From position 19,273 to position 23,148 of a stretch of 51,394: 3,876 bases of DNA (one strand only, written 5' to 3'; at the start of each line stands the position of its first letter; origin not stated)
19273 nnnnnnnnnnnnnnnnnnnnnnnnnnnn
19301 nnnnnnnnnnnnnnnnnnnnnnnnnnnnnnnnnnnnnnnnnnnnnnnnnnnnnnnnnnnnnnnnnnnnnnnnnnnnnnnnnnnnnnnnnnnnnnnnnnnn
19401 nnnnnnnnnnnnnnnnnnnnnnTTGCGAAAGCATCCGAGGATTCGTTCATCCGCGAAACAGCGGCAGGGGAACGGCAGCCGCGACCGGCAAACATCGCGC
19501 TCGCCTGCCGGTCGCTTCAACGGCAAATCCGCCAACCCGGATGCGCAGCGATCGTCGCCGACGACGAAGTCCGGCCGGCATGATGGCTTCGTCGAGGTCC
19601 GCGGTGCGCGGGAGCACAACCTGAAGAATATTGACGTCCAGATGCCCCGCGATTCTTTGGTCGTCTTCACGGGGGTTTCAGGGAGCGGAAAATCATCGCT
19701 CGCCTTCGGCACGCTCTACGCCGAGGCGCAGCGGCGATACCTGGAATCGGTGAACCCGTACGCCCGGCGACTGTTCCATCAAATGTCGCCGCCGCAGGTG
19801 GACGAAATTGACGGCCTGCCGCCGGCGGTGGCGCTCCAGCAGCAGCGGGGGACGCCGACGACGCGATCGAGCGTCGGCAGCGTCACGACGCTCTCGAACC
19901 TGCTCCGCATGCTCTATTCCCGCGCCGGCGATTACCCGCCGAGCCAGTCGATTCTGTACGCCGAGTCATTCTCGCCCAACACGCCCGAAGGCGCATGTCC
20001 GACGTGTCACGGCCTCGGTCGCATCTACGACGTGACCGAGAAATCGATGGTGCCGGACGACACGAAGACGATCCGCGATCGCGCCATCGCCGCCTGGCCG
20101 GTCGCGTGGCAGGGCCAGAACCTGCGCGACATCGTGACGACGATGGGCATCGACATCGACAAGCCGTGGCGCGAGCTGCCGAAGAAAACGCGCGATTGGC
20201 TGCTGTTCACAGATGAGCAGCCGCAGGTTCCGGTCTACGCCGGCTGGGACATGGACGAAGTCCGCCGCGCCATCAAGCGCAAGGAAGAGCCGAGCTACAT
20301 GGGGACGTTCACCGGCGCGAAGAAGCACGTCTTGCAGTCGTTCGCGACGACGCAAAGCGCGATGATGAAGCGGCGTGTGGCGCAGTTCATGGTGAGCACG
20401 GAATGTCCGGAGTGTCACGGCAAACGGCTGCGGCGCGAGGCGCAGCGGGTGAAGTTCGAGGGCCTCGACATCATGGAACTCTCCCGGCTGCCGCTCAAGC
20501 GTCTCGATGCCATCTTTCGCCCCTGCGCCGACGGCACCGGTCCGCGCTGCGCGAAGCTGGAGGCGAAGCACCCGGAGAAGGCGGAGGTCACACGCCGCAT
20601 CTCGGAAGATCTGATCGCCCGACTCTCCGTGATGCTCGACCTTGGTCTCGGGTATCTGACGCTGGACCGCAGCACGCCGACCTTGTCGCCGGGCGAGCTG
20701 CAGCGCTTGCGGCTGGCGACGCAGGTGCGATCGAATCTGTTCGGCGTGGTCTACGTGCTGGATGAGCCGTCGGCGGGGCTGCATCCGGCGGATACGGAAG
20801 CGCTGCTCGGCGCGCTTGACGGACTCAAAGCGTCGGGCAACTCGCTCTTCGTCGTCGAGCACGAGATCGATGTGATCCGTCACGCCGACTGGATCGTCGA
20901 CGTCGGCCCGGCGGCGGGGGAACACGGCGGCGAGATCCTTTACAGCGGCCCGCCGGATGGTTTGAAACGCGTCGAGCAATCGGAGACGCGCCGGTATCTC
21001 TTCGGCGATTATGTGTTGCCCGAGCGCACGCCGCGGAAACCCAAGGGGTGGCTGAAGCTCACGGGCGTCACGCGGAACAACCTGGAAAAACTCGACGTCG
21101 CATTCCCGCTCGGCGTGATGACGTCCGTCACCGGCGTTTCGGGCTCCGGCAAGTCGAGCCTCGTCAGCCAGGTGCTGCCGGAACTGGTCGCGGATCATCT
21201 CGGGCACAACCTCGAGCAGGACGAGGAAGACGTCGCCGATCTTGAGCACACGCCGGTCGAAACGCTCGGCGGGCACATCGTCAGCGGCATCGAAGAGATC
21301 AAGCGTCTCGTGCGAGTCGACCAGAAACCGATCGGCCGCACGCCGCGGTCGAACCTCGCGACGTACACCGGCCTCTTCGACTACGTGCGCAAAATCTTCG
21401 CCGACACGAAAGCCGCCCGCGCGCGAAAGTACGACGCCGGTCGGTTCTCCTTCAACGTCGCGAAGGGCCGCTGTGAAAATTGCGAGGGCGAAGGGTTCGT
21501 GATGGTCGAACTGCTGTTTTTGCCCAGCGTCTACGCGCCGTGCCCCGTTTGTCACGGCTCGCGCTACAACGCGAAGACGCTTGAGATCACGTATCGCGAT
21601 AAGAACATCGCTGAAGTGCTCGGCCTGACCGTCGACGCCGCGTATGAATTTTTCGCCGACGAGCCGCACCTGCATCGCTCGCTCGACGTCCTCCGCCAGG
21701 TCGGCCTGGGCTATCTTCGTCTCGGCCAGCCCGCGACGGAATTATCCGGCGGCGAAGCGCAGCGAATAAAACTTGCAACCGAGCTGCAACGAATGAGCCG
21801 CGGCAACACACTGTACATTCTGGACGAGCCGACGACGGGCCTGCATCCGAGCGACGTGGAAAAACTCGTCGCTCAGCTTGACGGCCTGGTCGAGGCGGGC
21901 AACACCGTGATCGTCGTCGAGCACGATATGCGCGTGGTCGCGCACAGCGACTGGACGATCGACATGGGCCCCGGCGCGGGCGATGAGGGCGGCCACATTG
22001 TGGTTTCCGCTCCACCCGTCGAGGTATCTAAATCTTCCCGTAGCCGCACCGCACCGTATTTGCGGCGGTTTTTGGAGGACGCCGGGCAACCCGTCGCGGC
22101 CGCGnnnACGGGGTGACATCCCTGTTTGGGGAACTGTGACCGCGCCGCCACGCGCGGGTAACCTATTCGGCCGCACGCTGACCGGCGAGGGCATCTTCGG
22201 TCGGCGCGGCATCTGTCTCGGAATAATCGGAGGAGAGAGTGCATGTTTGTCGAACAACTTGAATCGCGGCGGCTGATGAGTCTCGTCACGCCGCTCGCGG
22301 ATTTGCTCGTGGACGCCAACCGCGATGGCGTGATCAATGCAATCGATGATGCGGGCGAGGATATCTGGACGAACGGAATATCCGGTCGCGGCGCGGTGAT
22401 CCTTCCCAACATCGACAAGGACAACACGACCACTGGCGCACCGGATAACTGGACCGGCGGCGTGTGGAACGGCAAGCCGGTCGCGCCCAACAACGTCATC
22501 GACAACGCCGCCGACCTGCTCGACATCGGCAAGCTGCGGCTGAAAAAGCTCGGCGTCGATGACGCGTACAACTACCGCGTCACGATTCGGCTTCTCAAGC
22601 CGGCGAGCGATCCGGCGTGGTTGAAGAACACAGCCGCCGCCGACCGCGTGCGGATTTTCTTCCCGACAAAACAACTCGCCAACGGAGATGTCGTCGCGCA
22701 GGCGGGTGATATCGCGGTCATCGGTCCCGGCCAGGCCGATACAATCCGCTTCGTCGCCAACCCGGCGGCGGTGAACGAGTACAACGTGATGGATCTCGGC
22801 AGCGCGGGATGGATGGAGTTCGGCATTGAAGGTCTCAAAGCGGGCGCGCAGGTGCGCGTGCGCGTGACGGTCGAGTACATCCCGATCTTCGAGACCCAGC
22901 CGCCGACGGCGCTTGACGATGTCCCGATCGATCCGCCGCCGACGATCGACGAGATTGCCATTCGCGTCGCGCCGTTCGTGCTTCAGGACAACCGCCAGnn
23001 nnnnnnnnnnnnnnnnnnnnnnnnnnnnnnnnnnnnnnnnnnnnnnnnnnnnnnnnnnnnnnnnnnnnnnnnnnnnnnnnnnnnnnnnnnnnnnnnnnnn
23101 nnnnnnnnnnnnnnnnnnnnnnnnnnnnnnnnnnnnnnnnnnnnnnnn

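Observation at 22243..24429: Bacterial protein-arginine deiminase (PAD) homologue with an intact catalytic tetrad and a large insertion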

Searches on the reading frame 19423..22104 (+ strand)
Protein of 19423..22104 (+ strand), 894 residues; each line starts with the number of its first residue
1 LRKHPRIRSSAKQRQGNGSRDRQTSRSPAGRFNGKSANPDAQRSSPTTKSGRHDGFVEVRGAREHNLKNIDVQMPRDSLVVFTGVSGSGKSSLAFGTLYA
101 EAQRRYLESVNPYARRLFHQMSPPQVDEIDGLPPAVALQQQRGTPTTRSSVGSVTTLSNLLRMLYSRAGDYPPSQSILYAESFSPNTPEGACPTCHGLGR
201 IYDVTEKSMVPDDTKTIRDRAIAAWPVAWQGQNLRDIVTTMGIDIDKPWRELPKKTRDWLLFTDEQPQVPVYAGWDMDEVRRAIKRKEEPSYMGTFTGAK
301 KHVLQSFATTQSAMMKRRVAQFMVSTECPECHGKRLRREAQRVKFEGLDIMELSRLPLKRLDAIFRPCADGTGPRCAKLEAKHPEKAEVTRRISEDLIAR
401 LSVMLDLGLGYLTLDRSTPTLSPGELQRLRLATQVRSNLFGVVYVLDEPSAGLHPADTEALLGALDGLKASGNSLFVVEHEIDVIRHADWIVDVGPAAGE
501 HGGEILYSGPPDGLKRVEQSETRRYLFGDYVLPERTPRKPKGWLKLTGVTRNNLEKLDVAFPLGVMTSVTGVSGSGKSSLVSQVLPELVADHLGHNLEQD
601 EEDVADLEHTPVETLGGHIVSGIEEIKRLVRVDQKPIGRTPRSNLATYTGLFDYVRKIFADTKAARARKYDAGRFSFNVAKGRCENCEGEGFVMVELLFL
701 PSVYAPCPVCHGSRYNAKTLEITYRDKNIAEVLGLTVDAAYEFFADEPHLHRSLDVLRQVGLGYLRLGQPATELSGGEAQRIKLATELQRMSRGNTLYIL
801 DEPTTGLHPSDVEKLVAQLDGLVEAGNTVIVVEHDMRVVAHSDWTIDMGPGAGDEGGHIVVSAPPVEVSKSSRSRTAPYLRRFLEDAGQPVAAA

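Call 67: search_protein_families(library=pfam, proteins=[window:19423-22104:+], max_evalue=0.00001)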
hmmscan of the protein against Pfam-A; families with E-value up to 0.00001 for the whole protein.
window:19423-22104:+ (894 aa): 7 families
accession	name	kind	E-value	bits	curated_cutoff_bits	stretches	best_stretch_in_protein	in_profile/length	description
PF00005.33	ABC_tran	-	8.5e-16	59.2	25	0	747-805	82-137/137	ABC transporter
PF17755.6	UvrA_DNA-bind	-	1.7e-13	51.3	23.2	1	208-320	4-109/110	UvrA DNA-binding domain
PF00684.25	DnaJ_CXXCXGXG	-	7.3e-08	33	32.7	0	682-714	16-51/65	DnaJ central domain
PF20703.3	nSTAND1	-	2.2e-07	31.3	27.1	0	63-108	19-60/379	Novel STAND NTPase 1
PF13191.12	AAA_16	-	1.2e-06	29.5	32.6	0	568-594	28-53/167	AAA ATPase domain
PF13555.12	AAA_29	-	1.6e-06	28.2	27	0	564-581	23-39/61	P-loop containing region of AAA domain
PF13304.12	AAA_21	-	3.3e-06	27.8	27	0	768-819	232-283/304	AAA domain, putative AbiEii toxin, Type IV TA system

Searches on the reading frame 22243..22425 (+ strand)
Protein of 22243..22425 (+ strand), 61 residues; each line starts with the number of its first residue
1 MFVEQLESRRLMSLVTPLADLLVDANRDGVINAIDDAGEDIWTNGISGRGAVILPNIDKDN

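Call 55: search_protein_families(library=ncbifam, proteins=[window:22243-22425:+], max_evalue=10)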
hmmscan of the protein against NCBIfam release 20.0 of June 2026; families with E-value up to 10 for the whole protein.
seq(61 aa): 0 families

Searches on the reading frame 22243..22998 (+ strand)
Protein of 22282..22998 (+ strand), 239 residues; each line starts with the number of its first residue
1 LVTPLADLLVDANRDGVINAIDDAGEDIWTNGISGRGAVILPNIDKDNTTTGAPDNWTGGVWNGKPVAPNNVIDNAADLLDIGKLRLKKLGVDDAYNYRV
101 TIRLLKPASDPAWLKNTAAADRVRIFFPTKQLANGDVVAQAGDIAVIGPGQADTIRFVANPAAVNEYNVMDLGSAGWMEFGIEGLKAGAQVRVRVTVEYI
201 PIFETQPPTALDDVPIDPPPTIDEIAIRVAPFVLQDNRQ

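Call 26: search_protein_families(library=pfam, proteins=[window:22243-22944:+], max_evalue=10)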
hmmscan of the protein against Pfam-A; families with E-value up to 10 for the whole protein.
seq(234 aa): 2 families
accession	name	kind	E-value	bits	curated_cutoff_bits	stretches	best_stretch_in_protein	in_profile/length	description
PF08527.15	PAD_M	-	2.5e-06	27.6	24.8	1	21-105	5-76/159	Protein-arginine deiminase (PAD) middle domain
PF07595.18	Planc_extracel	-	0.042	14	25.5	1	1-12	5-16/20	Planctomycete extracellular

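Call 36: search_solved_structures(query=window:22282-22998:+, max_evalue=1, show_alignments=2)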
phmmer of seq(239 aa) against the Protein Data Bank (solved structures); distinct sequences matched with E-value up to 1: 21.
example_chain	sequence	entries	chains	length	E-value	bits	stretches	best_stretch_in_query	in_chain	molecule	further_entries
4n2c_A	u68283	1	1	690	0.029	17.1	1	8-48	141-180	Protein-arginine deiminase type-2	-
9ovq_A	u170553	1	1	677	0.036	16.8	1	8-48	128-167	Protein-arginine deiminase type-2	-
4n2f_A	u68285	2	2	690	0.036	16.8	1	8-48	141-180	Protein-arginine deiminase type-2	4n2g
4n2k_A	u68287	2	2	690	0.038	16.7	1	8-48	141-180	Protein-arginine deiminase type-2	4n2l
4n2m_A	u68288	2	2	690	0.038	16.7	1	8-48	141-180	Protein-arginine deiminase type-2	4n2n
4n20_A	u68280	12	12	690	0.038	16.7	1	8-48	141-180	Protein-arginine deiminase type-2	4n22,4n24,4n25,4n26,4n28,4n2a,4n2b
4n2h_A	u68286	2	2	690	0.04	16.6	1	8-48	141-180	Protein-arginine deiminase type-2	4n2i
4n2d_A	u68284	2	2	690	0.17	14.6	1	8-48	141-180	Protein-arginine deiminase type-2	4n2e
5hp5_A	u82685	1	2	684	0.31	13.7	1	8-78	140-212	Protein-arginine deiminase type-1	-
8r8u_A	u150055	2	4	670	0.48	13.1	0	10-55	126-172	Protein-arginine deiminase type-4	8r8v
3apn_A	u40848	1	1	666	0.49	13.1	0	10-55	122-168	Protein-arginine deiminase type-4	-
4dkt_A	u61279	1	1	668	0.49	13.1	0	10-55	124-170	Protein-arginine deiminase type-4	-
1wd9_A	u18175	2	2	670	0.49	13.1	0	10-55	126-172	Protein-arginine deiminase type IV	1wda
1wd8_A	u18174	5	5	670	0.49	13.1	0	10-55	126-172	Protein-arginine deiminase type IV | Protein-arginine deiminase type-4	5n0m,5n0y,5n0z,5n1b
2dew_X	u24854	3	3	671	0.5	13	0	10-55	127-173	Protein-arginine deiminase type IV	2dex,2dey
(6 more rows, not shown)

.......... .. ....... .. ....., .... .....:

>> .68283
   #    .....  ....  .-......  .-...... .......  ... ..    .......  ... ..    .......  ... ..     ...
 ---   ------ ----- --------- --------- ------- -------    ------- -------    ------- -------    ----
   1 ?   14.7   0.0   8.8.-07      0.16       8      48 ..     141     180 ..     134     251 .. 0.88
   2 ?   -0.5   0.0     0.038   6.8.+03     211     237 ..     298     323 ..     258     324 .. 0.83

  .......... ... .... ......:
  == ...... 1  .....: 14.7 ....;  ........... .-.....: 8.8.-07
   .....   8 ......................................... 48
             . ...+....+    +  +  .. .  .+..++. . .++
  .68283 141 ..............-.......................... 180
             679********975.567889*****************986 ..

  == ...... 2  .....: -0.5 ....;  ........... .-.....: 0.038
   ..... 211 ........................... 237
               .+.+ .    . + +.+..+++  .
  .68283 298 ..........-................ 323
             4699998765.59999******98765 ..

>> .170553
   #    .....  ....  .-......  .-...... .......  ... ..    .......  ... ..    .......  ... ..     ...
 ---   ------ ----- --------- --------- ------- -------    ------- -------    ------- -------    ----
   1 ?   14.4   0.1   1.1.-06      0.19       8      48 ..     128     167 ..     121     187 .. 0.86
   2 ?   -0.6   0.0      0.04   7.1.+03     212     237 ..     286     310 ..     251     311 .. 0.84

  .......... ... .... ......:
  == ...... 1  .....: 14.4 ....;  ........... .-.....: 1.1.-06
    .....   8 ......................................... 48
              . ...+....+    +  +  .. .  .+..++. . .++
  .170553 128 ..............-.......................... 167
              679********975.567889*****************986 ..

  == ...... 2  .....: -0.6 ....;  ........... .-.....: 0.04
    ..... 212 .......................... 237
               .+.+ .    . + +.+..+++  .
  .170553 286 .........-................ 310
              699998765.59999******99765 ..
